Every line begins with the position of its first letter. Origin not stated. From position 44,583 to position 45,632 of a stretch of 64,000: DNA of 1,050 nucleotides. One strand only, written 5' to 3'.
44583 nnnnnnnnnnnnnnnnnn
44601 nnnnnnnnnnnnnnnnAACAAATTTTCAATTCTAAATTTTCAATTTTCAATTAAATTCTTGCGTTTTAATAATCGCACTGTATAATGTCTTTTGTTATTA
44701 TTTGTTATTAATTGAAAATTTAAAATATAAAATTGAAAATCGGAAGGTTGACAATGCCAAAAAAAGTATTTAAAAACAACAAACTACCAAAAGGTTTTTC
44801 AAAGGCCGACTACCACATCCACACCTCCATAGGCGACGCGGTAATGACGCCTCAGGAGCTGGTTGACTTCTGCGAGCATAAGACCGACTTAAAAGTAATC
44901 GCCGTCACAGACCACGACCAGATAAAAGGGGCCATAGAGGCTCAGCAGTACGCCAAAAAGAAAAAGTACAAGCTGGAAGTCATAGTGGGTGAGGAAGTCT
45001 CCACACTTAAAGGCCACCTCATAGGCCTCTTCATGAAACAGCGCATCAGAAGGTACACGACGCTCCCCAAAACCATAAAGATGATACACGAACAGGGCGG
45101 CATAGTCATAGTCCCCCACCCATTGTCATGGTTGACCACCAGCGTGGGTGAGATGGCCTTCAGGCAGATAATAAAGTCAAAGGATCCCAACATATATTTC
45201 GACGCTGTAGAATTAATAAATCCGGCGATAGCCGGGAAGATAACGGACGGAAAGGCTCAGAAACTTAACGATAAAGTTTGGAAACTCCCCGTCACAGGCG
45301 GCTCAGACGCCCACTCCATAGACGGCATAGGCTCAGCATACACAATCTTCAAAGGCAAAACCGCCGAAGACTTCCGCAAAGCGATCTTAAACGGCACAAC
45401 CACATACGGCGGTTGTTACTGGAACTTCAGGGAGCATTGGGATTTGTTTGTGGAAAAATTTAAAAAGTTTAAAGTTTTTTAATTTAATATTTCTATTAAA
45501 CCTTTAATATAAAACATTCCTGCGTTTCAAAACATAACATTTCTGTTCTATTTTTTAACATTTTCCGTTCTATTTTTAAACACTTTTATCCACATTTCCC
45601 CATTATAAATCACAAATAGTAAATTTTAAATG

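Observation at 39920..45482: Mycobacterium-like phosphatidylinositol-mannoside (PIM) glycolipid cluster in a Gram-negative-type genome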

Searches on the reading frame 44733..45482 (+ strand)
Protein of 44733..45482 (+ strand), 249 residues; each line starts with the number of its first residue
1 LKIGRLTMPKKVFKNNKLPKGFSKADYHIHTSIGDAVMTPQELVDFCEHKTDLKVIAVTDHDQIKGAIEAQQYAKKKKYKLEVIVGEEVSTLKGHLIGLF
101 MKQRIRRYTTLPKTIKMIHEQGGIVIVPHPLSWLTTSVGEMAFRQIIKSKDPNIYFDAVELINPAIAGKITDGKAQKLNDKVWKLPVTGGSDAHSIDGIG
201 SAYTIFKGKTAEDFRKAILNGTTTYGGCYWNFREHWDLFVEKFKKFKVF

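Call 3: search_protein_families(library=pfam, proteins=[window:44733-45482:+], max_evalue=0.01)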
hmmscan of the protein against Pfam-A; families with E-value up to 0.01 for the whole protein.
window:44733-45482:+ (249 aa): 2 families
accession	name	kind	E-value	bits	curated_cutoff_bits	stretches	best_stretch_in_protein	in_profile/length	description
PF13263.12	PHP_C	-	9.6e-12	44.7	21.3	1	183-223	14-56/56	PHP-associated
PF02811.25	PHP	-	2.2e-08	35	26.4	1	26-92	1-66/164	PHP domain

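Call 4: search_protein_families(library=ncbifam, proteins=[window:44733-45482:+], max_evalue=0.01)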
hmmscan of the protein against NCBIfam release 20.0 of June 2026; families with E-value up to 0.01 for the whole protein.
window:44733-45482:+ (249 aa): 12 families
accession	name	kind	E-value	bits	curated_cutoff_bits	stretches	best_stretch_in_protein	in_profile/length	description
NF038032.1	CehA_McbA_metalo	domain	4.9e-22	78.7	80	1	21-222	1-212/315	CehA/McbA family metallohydrolase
NF047791.1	RNaseRnm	equivalog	3.4e-15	56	375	1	25-92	3-69/275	RNase RNM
NF041577.1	nside_bi_sphtase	equivalog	5.7e-13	48.7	400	1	24-91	3-67/276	3',5'-nucleoside bisphosphate phosphatase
NF045780.1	TrlF_fam_ATP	equivalog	6.4e-08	31.8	350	1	22-101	5-97/944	TrlF family AAA-like ATPase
TIGR01405.1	polC_Gram_pos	equivalog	1.8e-05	22.6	1043.45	1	25-93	105-172/1211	DNA polymerase III subunit alpha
NF004981.0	PRK06361.1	equivalog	1.9e-05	24.1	117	1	25-99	2-81/217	histidinol phosphate phosphatase domain-containing protein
NF001688.0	PRK00448.1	equivalog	2.5e-05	22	873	1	26-94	340-407/1445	PolC-type DNA polymerase III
NF045781.1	Spaf1101_AAA_ATP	equivalog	6.6e-05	21.5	475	1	50-123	103-184/836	Spaf_1101 family AAA-like ATPase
NF041661.1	Cycl_ph_dihydrol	equivalog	0.00024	20.5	500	1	26-92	1-64/259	phosphoribosyl 1,2-cyclic phosphate 1,2-diphosphodiesterase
NF004225.0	PRK05672.1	subfamily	0.001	17.2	939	1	39-117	23-101/1047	error-prone DNA polymerase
NF007079.0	PRK09532.1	equivalog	0.0014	16.9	1525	1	27-109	6-84/876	DNA polymerase III subunit alpha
TIGR00594.1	polc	superfamily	0.0085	14.2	434.35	1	28-95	7-71/1022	DNA polymerase III subunit alpha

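Call 26: search_solved_structures(query=window:44733-45482:+, max_evalue=0.01)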
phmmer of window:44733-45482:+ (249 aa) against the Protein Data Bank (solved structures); distinct sequences matched with E-value up to 0.01: 4.
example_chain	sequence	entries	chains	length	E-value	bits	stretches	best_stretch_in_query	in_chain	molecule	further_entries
9etk_A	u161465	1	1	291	4e-08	36.2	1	24-93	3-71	Metal-dependent phosphoesterases (PHP family)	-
7ug9_A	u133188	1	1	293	3.1e-05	26.7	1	26-95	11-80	5'-3' exoribonuclease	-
2anu_A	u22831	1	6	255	0.0037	20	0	24-70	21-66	hypothetical protein TM0559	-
2yb1_A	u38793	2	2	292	0.0041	19.8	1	24-94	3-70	AMIDOHYDROLASE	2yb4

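Call 34: find_homologous_proteins(query=window:44733-45482:+, max_evalue=1e-10)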
Query window:44733-45482:+ (249 aa): 812 proteins with E <= 1e-10 among 1193 candidates; the best 120 are listed.
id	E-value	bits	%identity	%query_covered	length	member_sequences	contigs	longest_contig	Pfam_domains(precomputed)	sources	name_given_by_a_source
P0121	4.2e-161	552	100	97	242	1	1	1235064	PF13263.13,PF02811.27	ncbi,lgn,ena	-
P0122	3.7e-141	487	88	95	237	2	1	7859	PF13263.13,PF02811.27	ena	-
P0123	3.9e-128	444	80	93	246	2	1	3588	PF13263.13,PF02811.27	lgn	-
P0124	1.1e-127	443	78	90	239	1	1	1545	PF13263.13,PF02811.27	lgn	-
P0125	1.7e-120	419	77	94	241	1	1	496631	PF13263.13,PF02811.27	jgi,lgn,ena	-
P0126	1.8e-118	412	73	94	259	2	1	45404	PF13263.13,PF02811.27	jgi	jgi:predicted metal-dependent phosphoesterase TrpH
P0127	1.5e-117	409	75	88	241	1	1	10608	PF13263.13,PF02811.27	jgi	-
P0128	3.7e-117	408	74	97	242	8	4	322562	PF13263.13,PF02811.27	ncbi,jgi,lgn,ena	jgi:predicted metal-dependent phosphoesterase TrpH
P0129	8.7e-117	407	75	92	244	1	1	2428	PF13263.13,PF02811.27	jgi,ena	-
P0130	9.6e-117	407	73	93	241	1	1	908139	PF13263.13,PF02811.27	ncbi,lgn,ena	-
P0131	1.8e-116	406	75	94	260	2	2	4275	PF13263.13,PF02811.27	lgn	-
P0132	2.2e-116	406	76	94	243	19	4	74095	PF13263.13,PF02811.27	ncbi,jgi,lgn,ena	jgi:predicted metal-dependent phosphoesterase TrpH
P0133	4.0e-116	405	76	92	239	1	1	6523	PF13263.13,PF02811.27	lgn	-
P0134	4.2e-116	405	75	92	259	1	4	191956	PF13263.13,PF02811.27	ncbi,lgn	-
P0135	1.9e-115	403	72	97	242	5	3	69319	PF13263.13,PF02811.27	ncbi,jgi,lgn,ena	ncbi:MAG: PHP-associated domain-containing protein [Candidatus Goldiibacteriota bacterium]|jgi:predi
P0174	3.9e-58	215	45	91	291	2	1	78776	PF13263.13,PF02811.27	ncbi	-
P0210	8.2e-44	168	37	100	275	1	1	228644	PF13263.13,PF02811.27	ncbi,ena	-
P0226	3.7e-41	159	45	82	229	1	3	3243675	PF13263.13,PF02811.27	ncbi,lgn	-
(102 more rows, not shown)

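Call 35: find_encoding_contigs(protein=P0210, flank=7000, max_places=1)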
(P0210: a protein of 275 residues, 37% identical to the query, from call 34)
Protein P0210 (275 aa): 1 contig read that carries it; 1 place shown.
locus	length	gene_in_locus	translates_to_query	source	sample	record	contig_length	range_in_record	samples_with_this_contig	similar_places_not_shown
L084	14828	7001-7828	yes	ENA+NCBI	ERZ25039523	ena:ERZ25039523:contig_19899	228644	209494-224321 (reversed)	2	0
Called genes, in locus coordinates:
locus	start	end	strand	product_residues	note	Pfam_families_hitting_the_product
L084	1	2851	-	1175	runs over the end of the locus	PF02811:PHP, PF07733:DNA_pol3_alpha, PF17657:DNA_pol3_finger, PF14579:HHH_6, PF01336:tRNA_anti-codon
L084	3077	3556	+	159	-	-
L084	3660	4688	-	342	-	PF00561:Abhydrolase_1 (weak), PF12146:Hydrolase_4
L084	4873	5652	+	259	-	PF00702:Hydrolase, PF13419:HAD_2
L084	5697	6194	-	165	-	PF04248:NTP_transf_9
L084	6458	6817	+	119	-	PF12840:HTH_20 (weak), PF01022:HTH_5, PF12802:MarR_2 (faint), PF13412:HTH_24 (weak)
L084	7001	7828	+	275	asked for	PF02811:PHP (weak), PF13263:PHP_C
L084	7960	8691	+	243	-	PF01066:CDP-OH_P_transf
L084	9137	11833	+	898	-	PF01936:NYN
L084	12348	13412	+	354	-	PF02608:Bmp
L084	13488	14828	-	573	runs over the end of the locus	PF00501:AMP-binding, PF13193:AMP-binding_C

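Call 36: find_encoding_contigs(protein=P0226, flank=7000, max_places=1)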
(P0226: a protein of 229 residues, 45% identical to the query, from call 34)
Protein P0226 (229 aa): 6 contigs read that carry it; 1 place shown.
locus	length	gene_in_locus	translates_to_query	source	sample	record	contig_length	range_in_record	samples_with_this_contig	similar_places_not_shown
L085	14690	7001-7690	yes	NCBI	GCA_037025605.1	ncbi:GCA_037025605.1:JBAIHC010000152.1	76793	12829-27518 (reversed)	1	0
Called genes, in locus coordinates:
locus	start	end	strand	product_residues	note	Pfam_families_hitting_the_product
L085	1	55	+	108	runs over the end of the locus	-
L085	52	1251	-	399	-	PF02073:Peptidase_M29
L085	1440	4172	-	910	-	PF00069:Pkinase, PF01636:APH (faint), PF07714:PK_Tyr_Ser-Thr, PF03109:ABC1 (weak), PF01078:Mg_chelatase (faint)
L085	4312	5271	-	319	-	PF03069:FmdA_AmdA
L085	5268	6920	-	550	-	PF00501:AMP-binding, PF13193:AMP-binding_C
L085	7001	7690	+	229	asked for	PF02811:PHP, PF13263:PHP_C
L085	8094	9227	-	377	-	PF13415:Beta-prop_FBX42 (faint), PF24681:Kelch_KLHDC2_KLHL20_DRC7 (faint)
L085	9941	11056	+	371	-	PF14870:PSII_BNR (faint), PF25852:DUF6242_C (faint), PF15902:Sortilin-Vps10 (faint)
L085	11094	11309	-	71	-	-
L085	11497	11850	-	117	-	-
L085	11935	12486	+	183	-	PF04542:Sigma70_r2, PF08281:Sigma70_r4_2, PF04545:Sigma70_r4, PF13384:HTH_23 (weak)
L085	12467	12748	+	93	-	-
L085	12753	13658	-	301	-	PF02423:OCD_Mu_crystall, PF01488:Shikimate_DH (weak)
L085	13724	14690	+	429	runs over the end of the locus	PF03447:NAD_binding_3, PF00742:Homoserine_dh, PF01842:ACT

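Call 37: find_encoding_contigs(protein=P0174, flank=7000, max_places=1)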
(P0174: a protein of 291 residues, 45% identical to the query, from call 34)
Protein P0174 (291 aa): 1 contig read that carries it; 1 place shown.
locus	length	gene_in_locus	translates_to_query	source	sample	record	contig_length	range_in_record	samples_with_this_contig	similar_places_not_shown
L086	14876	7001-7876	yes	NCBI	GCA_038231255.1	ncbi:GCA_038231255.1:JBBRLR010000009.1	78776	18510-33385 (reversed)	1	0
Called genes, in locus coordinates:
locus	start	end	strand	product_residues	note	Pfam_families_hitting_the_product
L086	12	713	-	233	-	PF00106:adh_short, PF13561:adh_short_C2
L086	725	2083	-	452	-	PF00278:Orn_DAP_Arg_deC, PF02784:Orn_Arg_deC_N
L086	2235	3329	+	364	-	PF03444:WHD_HrcA (weak), PF01628:HrcA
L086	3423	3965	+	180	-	PF01025:GrpE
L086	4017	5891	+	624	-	PF00012:HSP70, PF06723:MreB_Mbl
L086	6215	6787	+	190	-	-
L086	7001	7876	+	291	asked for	PF02811:PHP (weak), PF13263:PHP_C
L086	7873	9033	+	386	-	PF13439:Glyco_transf_4, PF13579:Glyco_trans_4_4, PF20706:GT4-conflict, PF00534:Glycos_transf_1, PF13692:Glyco_trans_1_4, PF13524:Glyco_trans_1_2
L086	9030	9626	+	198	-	PF01066:CDP-OH_P_transf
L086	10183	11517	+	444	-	PF13487:HD_5, PF01966:HD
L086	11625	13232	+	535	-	PF02776:TPP_enzyme_N, PF00205:TPP_enzyme_M, PF02775:TPP_enzyme_C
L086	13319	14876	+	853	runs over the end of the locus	PF17764:PriA_3primeBD, PF00270:DEAD, PF04851:ResIII, PF00271:Helicase_C (faint), PF18319:Zn_ribbon_PriA, PF18074:PriA_C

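Call 39: find_related_loci(query=A2, collection=metagenome_contigs, flank=6000)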
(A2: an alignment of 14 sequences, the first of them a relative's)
Query A2 (242 aa) in metagenome_contigs; peptide patterns used: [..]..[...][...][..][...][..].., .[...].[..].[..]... (x = any residue, [..] = any of these).
600 stretches matched a pattern (row limit reached: there are more); 421 encode a relative of the query (tblastn E <= 1e-3); the best 80 are kept; 80 distinct loci.
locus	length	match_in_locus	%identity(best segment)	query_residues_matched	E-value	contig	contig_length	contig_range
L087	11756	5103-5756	64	17-234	4e-96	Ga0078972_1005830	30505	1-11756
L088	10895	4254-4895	45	15-228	2e-69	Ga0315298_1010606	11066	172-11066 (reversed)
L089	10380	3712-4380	45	15-239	2e-65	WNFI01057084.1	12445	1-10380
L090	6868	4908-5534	44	5-216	4e-65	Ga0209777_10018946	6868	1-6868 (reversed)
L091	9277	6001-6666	44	15-238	1e-63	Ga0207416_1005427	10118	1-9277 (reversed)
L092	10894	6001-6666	45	15-238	1e-62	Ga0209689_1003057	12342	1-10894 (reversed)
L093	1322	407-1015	44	15-217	1e-65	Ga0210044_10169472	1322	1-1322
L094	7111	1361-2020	45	17-238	1e-61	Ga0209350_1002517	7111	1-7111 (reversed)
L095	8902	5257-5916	44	17-238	4e-61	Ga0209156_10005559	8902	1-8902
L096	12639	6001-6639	43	15-227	3e-61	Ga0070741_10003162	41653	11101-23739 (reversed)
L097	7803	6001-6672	40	17-239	1e-59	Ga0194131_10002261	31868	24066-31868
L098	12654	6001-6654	40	15-232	5e-59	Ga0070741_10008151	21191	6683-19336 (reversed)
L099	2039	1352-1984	41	14-225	4e-60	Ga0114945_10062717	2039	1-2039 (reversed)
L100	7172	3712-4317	42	15-216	9e-59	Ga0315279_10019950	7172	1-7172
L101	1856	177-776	44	17-216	3e-60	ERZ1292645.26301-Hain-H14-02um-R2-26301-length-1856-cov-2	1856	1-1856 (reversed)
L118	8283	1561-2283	36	3-240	2e-50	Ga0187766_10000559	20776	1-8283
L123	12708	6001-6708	35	3-238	2e-48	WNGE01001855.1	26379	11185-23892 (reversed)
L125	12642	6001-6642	38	17-229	9e-48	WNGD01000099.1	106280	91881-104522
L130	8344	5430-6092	36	17-238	2e-46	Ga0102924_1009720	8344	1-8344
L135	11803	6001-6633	38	17-228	3e-45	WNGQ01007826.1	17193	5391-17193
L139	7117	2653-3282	37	15-225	2e-44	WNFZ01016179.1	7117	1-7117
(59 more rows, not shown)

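Call 63: predict_structure(alignment_id=A2)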
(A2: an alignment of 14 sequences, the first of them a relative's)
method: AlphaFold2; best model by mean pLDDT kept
length: 242 residues; sequences in the alignment: 14
mean_pLDDT: 90.2   pTM: 0.88
mean pLDDT of the five models: 90.2, 89.3, 89.2, 88.6, 87.6
residues with pLDDT >= 90: 177; 70-90: 49; 50-70: 6; < 50: 10
segments of 3 or more residues with pLDDT < 50: 1-7, 240-242
pLDDT, mean of each block of 10 residues (from residue 1): 47 95 92 97 98 97 99 98 95 97 97 97 80 92 92 88 89 95 92 95 98 96 79 69 39
secondary structure, 60 per line:
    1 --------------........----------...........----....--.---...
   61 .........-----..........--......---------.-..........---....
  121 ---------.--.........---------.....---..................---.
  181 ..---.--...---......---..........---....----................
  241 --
elements in order: E15-22 H33-43 E48-51 H58-69 E75-84 E87-92 H104-113 E117-120 H133-141 E151-155 H159-176 E180-182 E195-200 H204-213 E217-220 H225-240

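Call 65: fold_search(model_id=the predicted structure, library=pdb)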
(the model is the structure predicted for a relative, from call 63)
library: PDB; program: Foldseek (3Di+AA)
matches with E <= 10: 612; with E <= 0.001: 32
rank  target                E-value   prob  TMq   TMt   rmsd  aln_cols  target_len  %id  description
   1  2anu_E                3.1e-12  1.00  0.65  0.69   4.5       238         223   21  Crystal structure of Predicted metal-dependent phosphoesterase (PHP family) (tm0559) from THERMOTOGA MARITIMA at 2.40  (released 2005-10-18)
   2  2anu_C                5.4e-12  1.00  0.63  0.68   5.7       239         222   22  Crystal structure of Predicted metal-dependent phosphoesterase (PHP family) (tm0559) from THERMOTOGA MARITIMA at 2.40  (released 2005-10-18)
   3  2anu_A                6.4e-12  1.00  0.64  0.68   4.7       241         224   22  Crystal structure of Predicted metal-dependent phosphoesterase (PHP family) (tm0559) from THERMOTOGA MARITIMA at 2.40  (released 2005-10-18)
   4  2anu_D                6.4e-12  1.00  0.62  0.67   5.9       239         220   20  Crystal structure of Predicted metal-dependent phosphoesterase (PHP family) (tm0559) from THERMOTOGA MARITIMA at 2.40  (released 2005-10-18)
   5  2anu_B                7.2e-12  1.00  0.62  0.68   5.7       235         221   21  Crystal structure of Predicted metal-dependent phosphoesterase (PHP family) (tm0559) from THERMOTOGA MARITIMA at 2.40  (released 2005-10-18)
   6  2anu_F                9.8e-12  1.00  0.63  0.68   4.9       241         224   22  Crystal structure of Predicted metal-dependent phosphoesterase (PHP family) (tm0559) from THERMOTOGA MARITIMA at 2.40  (released 2005-10-18)
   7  7ug9                  7.2e-11  1.00  0.56  0.65   3.7       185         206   24  Crystal structure of RNase AM PHP domain (released 2022-08-31)
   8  3e38_B                7.7e-11  1.00  0.68  0.49   3.5       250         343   19  CRYSTAL STRUCTURE OF A TWO-DOMAIN PROTEIN CONTAINING PREDICTED PHP-LIKE METAL-DEPENDENT PHOSPHOESTERASE (BVU_3505) FRO (released 2008-10-07)
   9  3e38_A                3.7e-10  1.00  0.63  0.46   5.1       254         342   19  CRYSTAL STRUCTURE OF A TWO-DOMAIN PROTEIN CONTAINING PREDICTED PHP-LIKE METAL-DEPENDENT PHOSPHOESTERASE (BVU_3505) FRO (released 2008-10-07)
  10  9etk                  5.0e-09  1.00  0.55  0.48   4.6       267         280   17  Crystal structure of Vibrio cholerae RNase AM (released 2024-09-11)
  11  3e0f                  4.4e-08  1.00  0.59  0.51   6.4       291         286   16  Crystal structure of a putative metal-dependent phosphoesterase (bad_1165) from bifidobacterium adolescentis atcc 15703  (released 2008-09-02)
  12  3o0f                  7.6e-08  1.00  0.56  0.48   6.9       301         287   15  Crystal structure of a putative metal-dependent phosphoesterase (BAD_1165) from bifidobacterium adolescentis atcc 15703  (released 2010-08-25)
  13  3f2b_A                1.2e-07  1.00  0.51  0.14   5.8       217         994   21  DNA Polymerase PolC from Geobacillus kaustophilus complex with DNA, dGTP, Mg and Zn (released 2009-01-20)
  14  3f2c_A                2.4e-07  1.00  0.51  0.14   6.3       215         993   20  DNA Polymerase PolC from Geobacillus kaustophilus complex with DNA, dGTP and Mn (released 2009-01-20)
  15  2yb1                  5.0e-07  1.00  0.54  0.47   4.6       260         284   16  Structure of an amidohydrolase from Chromobacterium violaceum (EFI target EFI-500202) with bound Mn, AMP and phosphate. (released 2011-03-16)
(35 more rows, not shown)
